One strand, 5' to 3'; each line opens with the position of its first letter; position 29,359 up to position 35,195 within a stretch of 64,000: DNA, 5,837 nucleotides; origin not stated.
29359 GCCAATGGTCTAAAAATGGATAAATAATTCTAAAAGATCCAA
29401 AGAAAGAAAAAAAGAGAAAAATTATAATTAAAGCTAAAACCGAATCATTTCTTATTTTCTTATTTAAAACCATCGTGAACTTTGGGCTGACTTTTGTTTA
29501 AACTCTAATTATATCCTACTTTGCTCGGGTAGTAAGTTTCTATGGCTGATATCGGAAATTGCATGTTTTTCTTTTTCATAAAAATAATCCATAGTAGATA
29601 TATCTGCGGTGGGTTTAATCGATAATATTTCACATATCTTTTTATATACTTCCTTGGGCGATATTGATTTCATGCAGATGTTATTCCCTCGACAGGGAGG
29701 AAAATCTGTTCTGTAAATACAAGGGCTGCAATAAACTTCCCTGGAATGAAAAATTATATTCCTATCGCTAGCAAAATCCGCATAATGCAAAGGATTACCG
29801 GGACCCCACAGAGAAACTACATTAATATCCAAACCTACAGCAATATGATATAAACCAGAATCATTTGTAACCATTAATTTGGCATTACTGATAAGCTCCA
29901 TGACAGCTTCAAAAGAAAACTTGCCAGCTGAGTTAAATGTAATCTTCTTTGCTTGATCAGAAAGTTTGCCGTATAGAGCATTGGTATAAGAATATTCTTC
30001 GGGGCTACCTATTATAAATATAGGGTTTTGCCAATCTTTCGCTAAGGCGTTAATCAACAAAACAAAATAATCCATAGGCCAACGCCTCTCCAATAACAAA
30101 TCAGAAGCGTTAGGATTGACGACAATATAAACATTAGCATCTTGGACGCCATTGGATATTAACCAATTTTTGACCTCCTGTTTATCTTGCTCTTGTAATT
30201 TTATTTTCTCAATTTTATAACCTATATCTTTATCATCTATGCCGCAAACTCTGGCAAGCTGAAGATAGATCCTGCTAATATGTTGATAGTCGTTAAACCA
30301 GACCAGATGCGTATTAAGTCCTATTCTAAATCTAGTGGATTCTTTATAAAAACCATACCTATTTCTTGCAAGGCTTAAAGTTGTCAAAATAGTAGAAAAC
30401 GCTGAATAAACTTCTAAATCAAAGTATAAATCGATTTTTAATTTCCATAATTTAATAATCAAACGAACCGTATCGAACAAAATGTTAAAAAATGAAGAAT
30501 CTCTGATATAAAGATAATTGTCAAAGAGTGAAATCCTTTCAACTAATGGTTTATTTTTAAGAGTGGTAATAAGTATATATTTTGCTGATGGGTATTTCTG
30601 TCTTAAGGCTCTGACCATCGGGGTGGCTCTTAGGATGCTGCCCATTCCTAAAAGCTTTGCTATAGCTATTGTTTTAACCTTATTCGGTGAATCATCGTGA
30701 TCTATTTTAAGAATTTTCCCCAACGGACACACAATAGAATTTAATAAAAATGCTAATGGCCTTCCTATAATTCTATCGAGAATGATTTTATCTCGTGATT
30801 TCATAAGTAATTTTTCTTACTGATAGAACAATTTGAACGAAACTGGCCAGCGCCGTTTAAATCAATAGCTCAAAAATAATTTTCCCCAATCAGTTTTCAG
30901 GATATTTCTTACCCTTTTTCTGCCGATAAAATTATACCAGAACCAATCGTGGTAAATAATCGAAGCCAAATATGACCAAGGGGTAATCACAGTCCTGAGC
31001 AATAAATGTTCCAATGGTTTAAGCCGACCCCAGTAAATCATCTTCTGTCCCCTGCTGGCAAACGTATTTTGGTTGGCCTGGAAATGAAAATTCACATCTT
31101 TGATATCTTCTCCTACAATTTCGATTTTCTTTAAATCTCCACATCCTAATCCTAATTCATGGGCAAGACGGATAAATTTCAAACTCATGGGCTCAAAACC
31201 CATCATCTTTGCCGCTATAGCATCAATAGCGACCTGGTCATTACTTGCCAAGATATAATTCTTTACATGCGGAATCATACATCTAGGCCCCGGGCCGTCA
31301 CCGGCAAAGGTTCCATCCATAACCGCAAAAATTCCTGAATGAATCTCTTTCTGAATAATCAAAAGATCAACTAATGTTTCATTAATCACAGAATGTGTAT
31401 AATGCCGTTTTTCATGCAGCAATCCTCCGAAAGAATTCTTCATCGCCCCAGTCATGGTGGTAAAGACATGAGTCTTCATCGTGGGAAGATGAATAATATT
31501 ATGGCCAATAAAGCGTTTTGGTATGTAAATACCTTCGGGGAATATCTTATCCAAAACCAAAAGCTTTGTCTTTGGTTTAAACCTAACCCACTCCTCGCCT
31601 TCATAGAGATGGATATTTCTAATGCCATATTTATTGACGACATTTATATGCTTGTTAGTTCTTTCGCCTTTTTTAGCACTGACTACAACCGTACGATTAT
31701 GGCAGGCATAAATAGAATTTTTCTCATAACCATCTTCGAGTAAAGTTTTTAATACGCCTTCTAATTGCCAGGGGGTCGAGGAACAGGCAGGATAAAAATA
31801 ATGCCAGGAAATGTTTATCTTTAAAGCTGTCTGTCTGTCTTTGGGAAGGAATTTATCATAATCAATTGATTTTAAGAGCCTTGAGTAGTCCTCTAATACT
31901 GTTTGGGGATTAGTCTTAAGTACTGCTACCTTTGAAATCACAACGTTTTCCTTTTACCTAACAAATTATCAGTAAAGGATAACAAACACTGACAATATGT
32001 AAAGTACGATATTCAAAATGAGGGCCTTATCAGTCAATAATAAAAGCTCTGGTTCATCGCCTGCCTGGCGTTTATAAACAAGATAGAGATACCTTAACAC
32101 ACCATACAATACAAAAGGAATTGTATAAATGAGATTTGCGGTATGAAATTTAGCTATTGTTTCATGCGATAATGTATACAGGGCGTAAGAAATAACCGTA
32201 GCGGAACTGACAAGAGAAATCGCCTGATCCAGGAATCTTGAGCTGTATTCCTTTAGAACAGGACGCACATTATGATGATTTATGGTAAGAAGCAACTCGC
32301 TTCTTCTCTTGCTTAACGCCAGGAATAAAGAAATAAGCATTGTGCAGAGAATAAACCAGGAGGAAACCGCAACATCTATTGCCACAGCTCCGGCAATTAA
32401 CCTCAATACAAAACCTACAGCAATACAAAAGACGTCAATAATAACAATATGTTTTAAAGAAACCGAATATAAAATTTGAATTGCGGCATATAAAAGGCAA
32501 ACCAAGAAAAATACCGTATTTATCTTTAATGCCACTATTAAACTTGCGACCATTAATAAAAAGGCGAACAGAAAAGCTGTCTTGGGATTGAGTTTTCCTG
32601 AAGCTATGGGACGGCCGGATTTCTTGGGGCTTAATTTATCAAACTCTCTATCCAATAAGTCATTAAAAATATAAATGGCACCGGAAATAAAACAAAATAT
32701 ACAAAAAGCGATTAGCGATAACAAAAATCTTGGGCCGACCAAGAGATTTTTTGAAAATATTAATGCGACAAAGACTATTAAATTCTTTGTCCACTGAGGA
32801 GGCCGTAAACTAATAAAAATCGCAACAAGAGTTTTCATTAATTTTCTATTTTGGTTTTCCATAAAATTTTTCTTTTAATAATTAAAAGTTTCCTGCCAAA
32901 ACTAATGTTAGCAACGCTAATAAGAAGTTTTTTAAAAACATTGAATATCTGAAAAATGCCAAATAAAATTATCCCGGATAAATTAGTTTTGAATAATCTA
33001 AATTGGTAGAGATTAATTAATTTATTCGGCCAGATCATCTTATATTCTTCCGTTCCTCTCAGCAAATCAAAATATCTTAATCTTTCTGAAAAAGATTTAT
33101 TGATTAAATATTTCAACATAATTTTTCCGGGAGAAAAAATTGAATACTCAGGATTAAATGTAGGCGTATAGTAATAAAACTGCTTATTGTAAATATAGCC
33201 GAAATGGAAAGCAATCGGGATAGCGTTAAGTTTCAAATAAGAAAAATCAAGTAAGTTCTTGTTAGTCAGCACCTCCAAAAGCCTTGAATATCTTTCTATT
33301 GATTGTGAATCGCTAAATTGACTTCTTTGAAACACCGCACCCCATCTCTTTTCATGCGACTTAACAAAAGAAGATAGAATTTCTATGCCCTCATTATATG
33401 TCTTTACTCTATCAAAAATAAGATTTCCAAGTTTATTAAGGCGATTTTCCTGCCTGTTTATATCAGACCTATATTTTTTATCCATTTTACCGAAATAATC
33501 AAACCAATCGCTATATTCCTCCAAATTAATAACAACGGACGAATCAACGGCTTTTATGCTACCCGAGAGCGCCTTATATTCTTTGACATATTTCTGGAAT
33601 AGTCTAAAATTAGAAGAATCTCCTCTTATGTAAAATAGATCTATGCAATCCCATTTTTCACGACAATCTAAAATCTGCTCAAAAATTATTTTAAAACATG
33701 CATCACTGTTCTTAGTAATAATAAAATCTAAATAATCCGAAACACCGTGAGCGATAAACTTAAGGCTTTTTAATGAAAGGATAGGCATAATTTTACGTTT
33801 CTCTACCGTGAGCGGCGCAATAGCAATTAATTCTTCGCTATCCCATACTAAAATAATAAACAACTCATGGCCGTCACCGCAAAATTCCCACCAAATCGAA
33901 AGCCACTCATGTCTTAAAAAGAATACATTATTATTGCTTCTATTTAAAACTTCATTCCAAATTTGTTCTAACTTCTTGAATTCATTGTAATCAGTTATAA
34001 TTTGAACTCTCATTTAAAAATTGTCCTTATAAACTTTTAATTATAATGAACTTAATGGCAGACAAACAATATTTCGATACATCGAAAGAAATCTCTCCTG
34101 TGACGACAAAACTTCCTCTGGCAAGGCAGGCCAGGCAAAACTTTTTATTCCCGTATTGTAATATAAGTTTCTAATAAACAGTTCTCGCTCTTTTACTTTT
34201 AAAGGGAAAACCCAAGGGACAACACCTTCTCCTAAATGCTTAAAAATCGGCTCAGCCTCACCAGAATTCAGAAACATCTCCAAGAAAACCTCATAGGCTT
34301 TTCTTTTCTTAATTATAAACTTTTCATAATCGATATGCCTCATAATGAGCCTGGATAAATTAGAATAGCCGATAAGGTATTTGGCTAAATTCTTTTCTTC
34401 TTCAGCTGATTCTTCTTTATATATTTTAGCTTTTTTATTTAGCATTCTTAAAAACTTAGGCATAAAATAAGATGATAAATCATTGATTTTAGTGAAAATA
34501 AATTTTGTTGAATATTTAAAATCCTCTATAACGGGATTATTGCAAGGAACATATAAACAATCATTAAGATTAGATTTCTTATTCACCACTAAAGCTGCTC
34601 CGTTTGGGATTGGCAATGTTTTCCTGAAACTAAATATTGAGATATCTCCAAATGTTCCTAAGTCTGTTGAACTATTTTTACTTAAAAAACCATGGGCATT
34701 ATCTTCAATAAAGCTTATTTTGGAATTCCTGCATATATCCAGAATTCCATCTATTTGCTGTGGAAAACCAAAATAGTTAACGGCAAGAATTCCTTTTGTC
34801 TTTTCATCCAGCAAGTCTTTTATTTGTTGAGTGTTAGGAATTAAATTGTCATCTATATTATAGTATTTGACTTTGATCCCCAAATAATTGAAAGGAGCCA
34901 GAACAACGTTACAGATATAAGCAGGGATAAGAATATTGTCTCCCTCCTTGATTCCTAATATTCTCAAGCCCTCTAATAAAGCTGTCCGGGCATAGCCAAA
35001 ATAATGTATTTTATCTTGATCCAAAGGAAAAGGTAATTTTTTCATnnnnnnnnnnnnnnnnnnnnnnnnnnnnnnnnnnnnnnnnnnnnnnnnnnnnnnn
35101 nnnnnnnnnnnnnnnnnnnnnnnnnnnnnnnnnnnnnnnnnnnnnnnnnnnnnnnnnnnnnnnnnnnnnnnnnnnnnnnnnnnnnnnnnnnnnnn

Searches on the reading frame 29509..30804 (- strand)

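Call 7: search_protein_families(library=pfam, proteins=[window:29509-30804:-], max_evalue=0.001)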
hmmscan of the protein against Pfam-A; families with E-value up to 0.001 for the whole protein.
window:29509-30804:- (431 aa): 1 family
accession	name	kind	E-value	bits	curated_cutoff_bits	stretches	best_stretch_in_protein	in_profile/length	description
PF01075.23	Glyco_transf_9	-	4e-24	85.7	22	1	137-367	25-241/247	Glycosyltransferase family 9 (heptosyltransferase)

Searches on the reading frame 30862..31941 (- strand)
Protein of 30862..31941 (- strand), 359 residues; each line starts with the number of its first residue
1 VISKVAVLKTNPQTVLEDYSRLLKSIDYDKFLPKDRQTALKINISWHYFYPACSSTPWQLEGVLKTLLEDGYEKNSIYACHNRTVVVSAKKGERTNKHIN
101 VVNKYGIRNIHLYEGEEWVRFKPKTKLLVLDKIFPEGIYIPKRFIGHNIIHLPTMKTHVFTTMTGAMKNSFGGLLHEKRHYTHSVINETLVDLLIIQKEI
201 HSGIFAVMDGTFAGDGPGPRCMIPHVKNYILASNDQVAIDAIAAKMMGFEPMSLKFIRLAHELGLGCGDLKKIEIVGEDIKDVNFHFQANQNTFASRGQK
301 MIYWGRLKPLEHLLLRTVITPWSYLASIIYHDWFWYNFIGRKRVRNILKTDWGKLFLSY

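Call 7: search_protein_families(library=pfam, proteins=[window:30862-31941:-], max_evalue=0.001)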
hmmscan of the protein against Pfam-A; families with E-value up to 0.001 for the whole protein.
window:30862-31941:- (359 aa): 1 family
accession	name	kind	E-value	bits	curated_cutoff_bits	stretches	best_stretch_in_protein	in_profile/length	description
PF04015.17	DUF362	-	5e-22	79.4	24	1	39-244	2-199/200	Domain of unknown function (DUF362)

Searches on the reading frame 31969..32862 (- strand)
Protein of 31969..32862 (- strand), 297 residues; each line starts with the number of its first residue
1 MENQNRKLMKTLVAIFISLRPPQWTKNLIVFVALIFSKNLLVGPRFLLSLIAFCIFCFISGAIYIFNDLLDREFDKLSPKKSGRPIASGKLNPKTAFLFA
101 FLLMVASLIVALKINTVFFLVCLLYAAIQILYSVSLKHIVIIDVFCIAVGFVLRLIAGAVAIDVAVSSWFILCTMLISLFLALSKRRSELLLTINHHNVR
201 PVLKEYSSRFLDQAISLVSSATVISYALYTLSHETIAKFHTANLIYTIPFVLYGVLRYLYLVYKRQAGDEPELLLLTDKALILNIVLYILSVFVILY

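Call 68: search_protein_families(library=pfam, proteins=[window:31969-32862:-], max_evalue=0.00001)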
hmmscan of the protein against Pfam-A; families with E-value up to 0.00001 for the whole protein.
window:31969-32862:- (297 aa): 1 family
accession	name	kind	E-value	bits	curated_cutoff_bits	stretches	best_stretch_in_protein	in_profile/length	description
PF01040.23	UbiA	-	4.9e-25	88.7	34.2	1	30-269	5-239/250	UbiA prenyltransferase family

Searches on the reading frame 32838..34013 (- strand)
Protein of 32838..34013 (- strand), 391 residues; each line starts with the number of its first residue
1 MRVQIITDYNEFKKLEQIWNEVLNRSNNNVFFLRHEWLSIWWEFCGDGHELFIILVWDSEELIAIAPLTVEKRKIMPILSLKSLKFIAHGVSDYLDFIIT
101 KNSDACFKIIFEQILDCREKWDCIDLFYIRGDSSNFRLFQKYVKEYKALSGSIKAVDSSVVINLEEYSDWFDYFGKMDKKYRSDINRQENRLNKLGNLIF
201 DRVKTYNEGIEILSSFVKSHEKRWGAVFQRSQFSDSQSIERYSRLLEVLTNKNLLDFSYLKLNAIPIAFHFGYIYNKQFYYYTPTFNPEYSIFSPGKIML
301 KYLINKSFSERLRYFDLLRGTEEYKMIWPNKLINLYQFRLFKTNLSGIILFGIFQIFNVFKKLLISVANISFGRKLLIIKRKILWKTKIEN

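Call 68: search_protein_families(library=pfam, proteins=[window:32838-34013:-], max_evalue=0.00001)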
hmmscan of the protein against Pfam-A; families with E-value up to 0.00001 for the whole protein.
window:32838-34013:- (391 aa): 1 family
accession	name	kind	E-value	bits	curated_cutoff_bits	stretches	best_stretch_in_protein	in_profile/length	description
PF13480.13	Acetyltransf_6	-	1.7e-23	83.8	22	1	179-325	1-142/143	Acetyltransferase (GNAT) domain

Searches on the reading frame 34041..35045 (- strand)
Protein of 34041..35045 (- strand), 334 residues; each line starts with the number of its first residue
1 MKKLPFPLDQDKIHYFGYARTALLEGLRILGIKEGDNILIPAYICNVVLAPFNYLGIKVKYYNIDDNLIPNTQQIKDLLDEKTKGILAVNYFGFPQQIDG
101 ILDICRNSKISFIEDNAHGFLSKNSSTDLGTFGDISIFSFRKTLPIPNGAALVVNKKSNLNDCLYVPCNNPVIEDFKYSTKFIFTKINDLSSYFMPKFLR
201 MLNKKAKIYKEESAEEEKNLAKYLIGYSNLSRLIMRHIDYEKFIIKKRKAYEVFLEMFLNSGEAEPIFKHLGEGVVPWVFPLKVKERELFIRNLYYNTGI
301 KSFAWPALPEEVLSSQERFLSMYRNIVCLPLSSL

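Call 68: search_protein_families(library=pfam, proteins=[window:34041-35045:-], max_evalue=0.00001)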
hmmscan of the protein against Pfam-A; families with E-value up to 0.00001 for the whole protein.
window:34041-35045:- (334 aa): 1 family
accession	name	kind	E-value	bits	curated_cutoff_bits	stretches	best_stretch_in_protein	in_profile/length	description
PF01041.23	DegT_DnrJ_EryC1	-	2.3e-21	76.9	19.8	1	21-155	50-187/360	DegT/DnrJ/EryC1/StrS aminotransferase family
